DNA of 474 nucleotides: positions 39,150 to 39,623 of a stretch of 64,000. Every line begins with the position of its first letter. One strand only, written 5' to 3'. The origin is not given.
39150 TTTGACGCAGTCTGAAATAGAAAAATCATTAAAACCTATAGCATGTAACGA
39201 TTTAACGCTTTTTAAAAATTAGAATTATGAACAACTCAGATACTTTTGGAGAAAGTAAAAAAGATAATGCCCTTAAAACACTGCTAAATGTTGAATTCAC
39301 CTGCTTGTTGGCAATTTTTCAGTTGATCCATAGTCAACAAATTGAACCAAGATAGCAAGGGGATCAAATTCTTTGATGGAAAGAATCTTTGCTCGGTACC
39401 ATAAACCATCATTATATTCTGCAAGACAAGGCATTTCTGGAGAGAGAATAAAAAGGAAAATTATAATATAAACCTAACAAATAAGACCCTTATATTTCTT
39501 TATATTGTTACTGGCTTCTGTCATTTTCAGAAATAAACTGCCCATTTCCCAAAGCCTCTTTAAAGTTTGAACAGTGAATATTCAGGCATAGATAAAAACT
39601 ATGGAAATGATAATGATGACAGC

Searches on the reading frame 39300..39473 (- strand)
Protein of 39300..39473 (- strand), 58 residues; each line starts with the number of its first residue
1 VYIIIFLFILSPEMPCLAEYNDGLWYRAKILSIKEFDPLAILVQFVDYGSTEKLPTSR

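Call 37: search_protein_families(library=pfam, proteins=[window:39300-39473:-], max_evalue=0.01)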
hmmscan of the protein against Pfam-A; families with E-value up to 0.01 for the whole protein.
seq(58 aa): 1 family
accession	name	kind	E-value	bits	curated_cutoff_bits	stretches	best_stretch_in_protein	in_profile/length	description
PF00567.30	TUDOR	-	6.1e-08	33.2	23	1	16-57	59-98/121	Tudor domain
